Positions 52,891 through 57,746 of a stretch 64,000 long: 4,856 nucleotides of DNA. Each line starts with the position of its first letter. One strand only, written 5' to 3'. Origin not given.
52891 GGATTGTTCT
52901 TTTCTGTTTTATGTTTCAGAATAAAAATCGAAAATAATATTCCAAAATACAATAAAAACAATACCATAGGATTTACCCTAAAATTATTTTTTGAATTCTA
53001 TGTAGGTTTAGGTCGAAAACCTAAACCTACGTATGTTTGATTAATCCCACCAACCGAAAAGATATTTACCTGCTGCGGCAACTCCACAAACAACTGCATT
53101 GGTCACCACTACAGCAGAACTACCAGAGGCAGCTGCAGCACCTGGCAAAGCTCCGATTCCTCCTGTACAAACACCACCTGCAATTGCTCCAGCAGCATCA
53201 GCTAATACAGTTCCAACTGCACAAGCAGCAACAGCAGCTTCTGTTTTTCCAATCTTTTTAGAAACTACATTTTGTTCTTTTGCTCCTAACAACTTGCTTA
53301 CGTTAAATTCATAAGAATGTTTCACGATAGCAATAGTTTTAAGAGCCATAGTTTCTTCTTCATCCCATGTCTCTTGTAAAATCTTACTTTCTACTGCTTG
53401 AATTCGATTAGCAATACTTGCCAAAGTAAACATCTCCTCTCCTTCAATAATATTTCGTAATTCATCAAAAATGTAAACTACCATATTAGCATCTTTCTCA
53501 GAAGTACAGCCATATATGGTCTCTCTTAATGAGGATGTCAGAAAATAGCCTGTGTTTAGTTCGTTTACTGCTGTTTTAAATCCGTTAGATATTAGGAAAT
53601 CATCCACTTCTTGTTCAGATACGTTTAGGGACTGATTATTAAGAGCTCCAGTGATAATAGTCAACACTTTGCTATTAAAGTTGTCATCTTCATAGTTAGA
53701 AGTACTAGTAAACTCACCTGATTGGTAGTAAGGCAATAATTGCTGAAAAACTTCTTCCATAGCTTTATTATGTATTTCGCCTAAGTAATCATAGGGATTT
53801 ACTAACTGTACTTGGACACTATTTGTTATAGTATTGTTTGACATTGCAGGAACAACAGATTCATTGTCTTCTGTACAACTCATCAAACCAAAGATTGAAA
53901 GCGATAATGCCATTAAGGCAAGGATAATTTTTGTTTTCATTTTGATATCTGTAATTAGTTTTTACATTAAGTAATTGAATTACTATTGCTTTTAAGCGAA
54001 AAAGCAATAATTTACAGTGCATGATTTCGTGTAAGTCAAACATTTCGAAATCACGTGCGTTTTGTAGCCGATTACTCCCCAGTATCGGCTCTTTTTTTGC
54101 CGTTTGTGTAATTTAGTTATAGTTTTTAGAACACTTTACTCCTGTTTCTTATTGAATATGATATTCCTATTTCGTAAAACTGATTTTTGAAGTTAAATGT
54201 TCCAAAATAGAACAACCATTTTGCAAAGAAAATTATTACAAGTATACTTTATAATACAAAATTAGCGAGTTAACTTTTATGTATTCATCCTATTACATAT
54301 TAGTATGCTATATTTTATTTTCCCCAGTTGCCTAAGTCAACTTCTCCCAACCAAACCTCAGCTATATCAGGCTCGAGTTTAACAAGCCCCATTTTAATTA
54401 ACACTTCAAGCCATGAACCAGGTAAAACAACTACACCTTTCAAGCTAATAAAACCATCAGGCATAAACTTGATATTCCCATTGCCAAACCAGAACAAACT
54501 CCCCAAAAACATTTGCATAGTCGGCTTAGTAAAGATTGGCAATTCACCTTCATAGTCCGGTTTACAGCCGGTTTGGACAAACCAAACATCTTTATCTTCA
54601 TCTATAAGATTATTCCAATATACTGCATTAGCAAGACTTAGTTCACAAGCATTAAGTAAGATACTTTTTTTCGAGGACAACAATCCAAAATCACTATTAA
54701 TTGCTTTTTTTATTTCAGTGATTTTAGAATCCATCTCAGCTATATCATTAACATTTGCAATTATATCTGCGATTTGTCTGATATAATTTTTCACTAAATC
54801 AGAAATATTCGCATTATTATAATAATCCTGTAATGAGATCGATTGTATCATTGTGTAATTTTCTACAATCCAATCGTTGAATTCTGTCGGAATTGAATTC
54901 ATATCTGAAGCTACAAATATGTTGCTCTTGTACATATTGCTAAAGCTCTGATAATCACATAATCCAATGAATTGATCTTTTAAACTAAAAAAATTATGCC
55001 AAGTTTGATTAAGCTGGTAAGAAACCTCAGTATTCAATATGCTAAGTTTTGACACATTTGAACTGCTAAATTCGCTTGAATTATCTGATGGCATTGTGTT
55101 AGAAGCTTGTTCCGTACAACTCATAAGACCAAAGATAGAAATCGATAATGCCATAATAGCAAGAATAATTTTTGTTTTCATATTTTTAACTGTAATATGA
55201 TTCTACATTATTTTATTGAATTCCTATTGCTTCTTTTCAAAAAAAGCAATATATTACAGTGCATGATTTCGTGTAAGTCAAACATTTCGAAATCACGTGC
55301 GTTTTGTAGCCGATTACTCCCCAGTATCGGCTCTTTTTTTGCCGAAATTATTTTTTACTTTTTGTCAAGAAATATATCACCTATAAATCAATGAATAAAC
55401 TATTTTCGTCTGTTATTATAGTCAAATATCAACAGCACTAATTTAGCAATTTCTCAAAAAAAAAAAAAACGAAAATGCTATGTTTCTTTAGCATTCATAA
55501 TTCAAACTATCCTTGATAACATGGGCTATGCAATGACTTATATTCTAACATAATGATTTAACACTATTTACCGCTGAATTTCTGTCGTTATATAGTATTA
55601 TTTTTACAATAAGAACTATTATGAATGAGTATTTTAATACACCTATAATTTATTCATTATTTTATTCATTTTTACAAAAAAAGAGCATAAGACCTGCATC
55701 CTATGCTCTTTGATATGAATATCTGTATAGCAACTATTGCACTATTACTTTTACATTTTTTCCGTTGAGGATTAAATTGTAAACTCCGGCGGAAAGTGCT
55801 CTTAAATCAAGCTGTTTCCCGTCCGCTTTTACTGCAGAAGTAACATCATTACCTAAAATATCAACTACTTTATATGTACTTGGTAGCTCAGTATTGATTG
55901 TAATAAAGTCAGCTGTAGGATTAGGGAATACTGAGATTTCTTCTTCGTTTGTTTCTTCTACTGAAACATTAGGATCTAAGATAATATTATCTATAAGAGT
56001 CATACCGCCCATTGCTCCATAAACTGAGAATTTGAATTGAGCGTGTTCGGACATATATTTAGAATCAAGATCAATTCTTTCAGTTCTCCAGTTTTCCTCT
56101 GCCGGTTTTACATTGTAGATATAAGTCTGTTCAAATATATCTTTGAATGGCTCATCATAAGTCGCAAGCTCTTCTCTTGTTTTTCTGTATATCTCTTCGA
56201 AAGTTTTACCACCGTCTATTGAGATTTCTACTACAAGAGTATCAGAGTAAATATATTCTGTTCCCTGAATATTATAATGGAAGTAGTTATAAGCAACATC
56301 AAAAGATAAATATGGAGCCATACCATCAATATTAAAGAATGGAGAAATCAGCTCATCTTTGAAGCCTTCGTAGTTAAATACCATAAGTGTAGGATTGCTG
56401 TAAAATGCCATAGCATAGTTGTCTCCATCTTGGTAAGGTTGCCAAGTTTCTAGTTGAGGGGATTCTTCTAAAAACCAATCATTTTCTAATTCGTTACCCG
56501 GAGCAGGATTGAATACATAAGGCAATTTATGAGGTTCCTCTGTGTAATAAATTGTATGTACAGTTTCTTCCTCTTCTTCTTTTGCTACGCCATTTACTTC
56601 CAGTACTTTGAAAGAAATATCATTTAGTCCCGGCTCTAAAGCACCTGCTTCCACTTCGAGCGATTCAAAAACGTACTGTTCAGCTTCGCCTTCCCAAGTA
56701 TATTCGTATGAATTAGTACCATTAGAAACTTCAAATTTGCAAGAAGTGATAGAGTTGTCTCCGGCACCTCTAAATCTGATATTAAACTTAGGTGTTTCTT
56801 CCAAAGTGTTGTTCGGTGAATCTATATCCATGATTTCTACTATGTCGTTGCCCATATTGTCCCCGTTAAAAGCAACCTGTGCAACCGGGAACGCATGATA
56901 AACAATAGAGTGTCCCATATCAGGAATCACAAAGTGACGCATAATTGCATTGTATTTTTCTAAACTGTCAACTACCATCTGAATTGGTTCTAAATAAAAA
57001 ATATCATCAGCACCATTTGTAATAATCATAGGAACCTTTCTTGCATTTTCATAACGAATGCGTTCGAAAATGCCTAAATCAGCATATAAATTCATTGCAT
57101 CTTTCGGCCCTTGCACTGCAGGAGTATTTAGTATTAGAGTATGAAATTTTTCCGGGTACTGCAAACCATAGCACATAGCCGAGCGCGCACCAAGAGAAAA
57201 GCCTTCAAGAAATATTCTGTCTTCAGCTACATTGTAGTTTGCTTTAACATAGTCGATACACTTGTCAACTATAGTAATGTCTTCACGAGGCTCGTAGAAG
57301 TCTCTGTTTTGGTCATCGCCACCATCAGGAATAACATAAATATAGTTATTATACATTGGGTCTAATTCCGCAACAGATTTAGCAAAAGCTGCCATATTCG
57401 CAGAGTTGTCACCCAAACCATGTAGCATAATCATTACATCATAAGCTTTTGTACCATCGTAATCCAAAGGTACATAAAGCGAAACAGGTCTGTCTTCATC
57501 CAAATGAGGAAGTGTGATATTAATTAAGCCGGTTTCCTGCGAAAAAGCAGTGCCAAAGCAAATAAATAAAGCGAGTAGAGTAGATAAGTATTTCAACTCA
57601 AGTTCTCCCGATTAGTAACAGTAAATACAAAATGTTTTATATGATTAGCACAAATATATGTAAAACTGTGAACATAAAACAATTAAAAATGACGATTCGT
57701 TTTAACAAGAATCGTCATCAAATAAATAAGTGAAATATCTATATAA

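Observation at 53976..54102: Conserved ~130 bp structured element present in two copies upstream of the paralogous lipoprotein genes, possibly a small RNA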

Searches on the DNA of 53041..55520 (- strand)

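Call 43: search_rna_families(source=window, start=53850, end=55520, threshold=evalue, max_evalue=10, show_alignments=2)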
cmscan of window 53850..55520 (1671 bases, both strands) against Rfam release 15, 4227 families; matches with E-value up to 10: 4.
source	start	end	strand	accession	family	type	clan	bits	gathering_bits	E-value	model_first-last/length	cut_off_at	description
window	54802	54862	+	RF00078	MicA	Gene; sRNA;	-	19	41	6.4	1-75/75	no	MicA sRNA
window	54144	54232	-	RF00998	mir-562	Gene; miRNA;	-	18.3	100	1.7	1-89/89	no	mir-562 microRNA precursor family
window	53904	53950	+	RF00645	MIR169_2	Gene; miRNA;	CL00098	17.8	50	0.25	1-118/118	no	MIR169_2 microRNA precursor family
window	53936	54009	-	RF01005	MIR530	Gene; miRNA;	-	17.6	85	3.3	54-127/172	no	MIR530 microRNA precursor family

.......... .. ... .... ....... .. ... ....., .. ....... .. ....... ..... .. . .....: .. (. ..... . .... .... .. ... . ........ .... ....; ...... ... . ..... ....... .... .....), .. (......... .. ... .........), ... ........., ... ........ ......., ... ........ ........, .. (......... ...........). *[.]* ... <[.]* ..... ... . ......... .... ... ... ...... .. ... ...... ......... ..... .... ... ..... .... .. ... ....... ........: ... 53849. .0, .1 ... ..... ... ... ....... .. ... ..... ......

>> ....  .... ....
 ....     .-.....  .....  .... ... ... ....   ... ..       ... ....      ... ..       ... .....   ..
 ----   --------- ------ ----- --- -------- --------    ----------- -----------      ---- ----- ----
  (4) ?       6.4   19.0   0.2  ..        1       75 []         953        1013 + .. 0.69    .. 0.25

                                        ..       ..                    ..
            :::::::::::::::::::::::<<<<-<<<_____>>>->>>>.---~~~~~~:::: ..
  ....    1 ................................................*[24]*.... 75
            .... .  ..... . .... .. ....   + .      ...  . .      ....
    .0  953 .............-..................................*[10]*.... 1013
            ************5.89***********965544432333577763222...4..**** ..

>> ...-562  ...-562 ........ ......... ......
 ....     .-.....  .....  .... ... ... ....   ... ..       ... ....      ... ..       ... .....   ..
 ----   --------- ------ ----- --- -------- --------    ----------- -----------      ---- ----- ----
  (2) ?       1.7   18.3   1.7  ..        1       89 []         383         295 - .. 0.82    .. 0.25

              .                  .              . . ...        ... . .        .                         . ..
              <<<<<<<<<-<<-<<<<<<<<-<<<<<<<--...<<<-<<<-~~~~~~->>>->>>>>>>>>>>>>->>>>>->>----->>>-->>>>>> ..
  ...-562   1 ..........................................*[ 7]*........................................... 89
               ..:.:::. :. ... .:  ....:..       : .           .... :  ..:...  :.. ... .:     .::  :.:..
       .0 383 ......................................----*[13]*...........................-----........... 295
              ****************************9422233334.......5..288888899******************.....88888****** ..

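Call 65: search_rna_families(sources=[L005, L002, L040, L041, L042], threshold=gathering)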
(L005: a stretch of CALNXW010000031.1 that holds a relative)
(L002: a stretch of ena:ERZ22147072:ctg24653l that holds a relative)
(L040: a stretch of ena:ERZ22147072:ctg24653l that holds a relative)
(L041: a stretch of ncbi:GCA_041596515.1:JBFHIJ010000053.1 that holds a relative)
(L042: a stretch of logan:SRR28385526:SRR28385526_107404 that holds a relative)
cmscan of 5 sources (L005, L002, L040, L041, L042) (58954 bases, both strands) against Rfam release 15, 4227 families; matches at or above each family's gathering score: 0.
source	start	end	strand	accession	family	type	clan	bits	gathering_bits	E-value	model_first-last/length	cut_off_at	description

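Call 79: search_dna_similar(query=window:53870-54110:-, collection=plasmids, mode=distant, max_evalue=0.01, max_rows=5)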
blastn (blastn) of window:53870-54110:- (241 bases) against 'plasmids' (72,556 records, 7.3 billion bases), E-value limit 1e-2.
No match.

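Call 80: search_dna_similar(query=window:53870-54110:-, collection=phages, mode=distant, max_evalue=0.01, max_rows=5)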
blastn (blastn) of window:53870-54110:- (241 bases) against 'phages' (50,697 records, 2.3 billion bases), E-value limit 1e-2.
No match.
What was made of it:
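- Tried and rejected: No match (calls 79, 80).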

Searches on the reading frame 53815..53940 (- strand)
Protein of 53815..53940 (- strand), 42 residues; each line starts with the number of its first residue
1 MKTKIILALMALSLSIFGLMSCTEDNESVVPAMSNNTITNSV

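Call 62: find_homologous_proteins(query=A7, max_evalue=10)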
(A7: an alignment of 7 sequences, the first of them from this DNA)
Query A7 (7 sequences): 4 candidates shared short words with the query, none scored E <= 10.
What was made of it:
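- Tried and rejected: It returned nothing (call 62).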

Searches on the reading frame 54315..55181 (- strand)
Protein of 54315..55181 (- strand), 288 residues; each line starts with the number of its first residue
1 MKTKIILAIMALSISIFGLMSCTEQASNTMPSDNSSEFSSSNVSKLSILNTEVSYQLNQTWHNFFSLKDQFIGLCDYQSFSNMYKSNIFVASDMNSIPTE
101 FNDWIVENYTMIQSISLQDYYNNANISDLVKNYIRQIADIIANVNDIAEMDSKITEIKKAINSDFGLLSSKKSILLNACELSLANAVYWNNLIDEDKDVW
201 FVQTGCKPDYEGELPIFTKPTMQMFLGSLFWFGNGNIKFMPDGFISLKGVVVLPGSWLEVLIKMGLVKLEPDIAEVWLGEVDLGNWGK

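Call 9: search_protein_families(library=pfam, proteins=[window:54315-55181:-], max_evalue=0.1)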
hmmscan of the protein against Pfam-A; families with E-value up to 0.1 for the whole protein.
window:54315-55181:- (288 aa): 0 families

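Call 17: find_encoding_contigs(protein=window:54315-55181:-, flank=10000, max_places=6)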
Protein window:54315-55181:- (288 aa): 2 contigs read that carry it; 1 place shown.
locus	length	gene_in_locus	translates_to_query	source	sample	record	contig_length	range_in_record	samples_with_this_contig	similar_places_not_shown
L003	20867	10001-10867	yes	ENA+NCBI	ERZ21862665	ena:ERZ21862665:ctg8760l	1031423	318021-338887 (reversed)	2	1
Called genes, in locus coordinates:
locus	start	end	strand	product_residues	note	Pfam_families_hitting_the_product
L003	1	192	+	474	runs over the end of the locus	PF18962:Por_Secre_tail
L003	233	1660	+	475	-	PF18962:Por_Secre_tail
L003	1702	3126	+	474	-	PF18962:Por_Secre_tail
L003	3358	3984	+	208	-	PF00160:Pro_isomerase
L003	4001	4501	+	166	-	PF00160:Pro_isomerase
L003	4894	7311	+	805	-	PF18962:Por_Secre_tail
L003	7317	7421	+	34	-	-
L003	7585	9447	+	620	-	PF00756:Esterase, PF02230:Abhydrolase_2 (faint), PF12146:Hydrolase_4 (weak), PF18962:Por_Secre_tail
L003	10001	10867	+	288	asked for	-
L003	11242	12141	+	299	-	-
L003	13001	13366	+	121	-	-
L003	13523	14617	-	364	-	PF04055:Radical_SAM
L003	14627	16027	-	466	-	PF04055:Radical_SAM, PF06968:BATS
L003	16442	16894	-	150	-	PF00011:HSP20, PF17886:ArsA_HSP20 (weak)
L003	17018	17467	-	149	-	PF00011:HSP20, PF17886:ArsA_HSP20 (weak)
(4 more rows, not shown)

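Call 46: search_protein_families(library=ncbifam, proteins=[window:54315-55181:-], max_evalue=1)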
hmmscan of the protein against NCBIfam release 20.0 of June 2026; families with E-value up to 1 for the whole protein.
window:54315-55181:- (288 aa): 3 families
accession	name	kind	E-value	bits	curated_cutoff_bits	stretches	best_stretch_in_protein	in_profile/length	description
NF001457.0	PRK00317.1-3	equivalog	0.048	13.1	164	1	81-165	84-167/200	molybdenum cofactor guanylyltransferase MobA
NF033200.1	F430_CfbC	exception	0.052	12.9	402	1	105-182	138-214/260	Ni-sirohydrochlorin a,c-diamide reductive cyclase ATP-dependent reductase subunit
NF053689.1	BamJ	equivalog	0.24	11.7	100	1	1-66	1-66/184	BamJ family beta-barrel-assembly machinery protein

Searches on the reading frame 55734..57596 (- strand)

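Call 9: search_protein_families(library=pfam, proteins=[window:55734-57596:-], max_evalue=0.1)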
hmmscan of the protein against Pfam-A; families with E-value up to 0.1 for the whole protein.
window:55734-57596:- (620 aa): 8 families
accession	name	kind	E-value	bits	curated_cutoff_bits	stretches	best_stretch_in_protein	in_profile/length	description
PF00756.26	Esterase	-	6.5e-11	42.9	22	1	32-161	4-150/251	Putative esterase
PF18962.6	Por_Secre_tail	-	6e-09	36.5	27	1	556-617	1-73/75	Secretion system C-terminal sorting domain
PF02230.22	Abhydrolase_2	-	2.8e-06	27.7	23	1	50-155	12-134/217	Phospholipase/Carboxylesterase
PF12146.15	Hydrolase_4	-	5.3e-06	26.3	27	1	53-169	5-120/239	Serine aminopeptidase, S33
PF07519.17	Tannase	-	0.00043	19.7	29.8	1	108-166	100-158/490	Tannase and feruloyl esterase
PF00326.27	Peptidase_S9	-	0.0015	18.5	22.6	1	85-162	15-100/213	Prolyl oligopeptidase family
PF00561.26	Abhydrolase_1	-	0.0031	17.6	25.8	1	54-170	2-117/245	alpha/beta hydrolase fold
PF20434.5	BD-FAE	-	0.016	15.2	26.8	1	47-148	8-111/215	BD-FAE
